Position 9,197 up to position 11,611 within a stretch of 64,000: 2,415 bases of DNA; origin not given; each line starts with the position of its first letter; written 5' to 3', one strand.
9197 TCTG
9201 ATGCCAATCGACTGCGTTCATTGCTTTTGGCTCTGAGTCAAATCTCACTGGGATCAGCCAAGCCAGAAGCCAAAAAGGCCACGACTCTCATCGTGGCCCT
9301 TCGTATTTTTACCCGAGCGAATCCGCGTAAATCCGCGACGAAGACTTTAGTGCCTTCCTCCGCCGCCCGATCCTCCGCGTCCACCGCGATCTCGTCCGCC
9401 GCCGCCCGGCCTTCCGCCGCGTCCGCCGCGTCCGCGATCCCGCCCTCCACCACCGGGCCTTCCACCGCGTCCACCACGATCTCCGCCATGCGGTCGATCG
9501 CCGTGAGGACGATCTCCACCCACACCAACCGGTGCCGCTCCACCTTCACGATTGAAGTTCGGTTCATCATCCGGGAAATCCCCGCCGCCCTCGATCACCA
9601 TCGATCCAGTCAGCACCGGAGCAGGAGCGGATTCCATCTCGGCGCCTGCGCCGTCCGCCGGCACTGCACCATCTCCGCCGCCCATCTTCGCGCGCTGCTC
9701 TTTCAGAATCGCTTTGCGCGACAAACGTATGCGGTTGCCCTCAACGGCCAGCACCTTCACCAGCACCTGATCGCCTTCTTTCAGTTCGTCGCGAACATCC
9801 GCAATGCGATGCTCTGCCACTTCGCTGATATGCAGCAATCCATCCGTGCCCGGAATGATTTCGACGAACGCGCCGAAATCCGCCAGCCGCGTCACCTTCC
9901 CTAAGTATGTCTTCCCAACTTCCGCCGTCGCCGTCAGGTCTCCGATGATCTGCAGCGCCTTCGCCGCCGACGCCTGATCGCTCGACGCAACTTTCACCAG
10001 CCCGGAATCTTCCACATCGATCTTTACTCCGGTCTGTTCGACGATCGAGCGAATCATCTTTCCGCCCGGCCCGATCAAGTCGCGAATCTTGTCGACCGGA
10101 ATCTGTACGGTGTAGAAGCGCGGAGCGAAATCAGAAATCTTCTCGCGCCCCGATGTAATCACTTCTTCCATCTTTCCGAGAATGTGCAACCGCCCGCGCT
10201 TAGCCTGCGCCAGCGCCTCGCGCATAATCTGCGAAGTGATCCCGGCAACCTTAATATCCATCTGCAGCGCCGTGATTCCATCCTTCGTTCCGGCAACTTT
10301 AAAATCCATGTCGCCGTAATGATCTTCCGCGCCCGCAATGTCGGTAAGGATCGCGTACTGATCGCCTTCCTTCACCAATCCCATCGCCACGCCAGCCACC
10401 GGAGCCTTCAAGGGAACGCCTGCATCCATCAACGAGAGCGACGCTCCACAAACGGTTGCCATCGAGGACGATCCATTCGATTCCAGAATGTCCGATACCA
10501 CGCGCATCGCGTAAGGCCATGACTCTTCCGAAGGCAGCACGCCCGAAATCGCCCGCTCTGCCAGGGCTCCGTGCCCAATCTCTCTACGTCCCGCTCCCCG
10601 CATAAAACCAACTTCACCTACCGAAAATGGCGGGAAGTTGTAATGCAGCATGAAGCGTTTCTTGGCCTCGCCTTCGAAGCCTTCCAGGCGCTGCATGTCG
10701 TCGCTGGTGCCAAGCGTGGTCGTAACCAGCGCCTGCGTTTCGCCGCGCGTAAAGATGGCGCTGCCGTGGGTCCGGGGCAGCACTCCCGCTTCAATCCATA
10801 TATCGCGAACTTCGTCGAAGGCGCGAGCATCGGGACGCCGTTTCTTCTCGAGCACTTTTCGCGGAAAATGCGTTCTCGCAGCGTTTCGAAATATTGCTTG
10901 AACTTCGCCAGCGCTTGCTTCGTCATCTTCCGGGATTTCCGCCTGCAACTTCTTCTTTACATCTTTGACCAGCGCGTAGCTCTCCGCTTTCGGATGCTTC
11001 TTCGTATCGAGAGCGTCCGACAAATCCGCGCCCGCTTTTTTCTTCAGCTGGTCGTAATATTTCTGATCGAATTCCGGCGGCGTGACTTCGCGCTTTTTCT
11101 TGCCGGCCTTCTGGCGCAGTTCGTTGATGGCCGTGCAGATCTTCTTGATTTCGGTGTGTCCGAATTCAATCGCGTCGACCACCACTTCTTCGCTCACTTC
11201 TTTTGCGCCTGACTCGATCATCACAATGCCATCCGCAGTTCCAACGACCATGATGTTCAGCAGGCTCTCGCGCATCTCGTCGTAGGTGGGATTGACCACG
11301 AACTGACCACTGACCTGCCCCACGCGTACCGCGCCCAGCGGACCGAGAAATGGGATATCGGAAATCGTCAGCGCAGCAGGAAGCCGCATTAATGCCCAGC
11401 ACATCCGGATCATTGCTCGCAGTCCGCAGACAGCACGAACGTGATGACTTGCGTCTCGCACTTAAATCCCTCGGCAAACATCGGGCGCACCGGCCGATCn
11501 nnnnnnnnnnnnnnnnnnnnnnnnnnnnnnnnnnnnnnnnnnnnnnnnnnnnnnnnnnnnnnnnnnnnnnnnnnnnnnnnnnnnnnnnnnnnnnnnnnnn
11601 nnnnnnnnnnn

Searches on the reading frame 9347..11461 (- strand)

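Call 55: search_protein_families(library=pfam, proteins=[window:9347-11461:-], max_evalue=0.00001)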
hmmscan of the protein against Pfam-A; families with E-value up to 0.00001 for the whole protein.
window:9347-11461:- (704 aa): 4 families
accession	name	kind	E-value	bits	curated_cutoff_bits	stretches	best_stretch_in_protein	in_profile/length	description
PF01138.27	RNase_PH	-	7e-27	94.8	25.5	1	217-350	1-130/130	3' exoribonuclease family, domain 1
PF03725.20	RNase_PH_C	-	7.4e-24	83.9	20.8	2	41-103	2-66/67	3' exoribonuclease family, domain 2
PF00575.29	S1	-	1.3e-15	58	22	1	514-583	3-74/74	S1 RNA binding domain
PF00013.35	KH_1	-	2e-11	43.9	21.5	1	451-506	3-64/66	KH domain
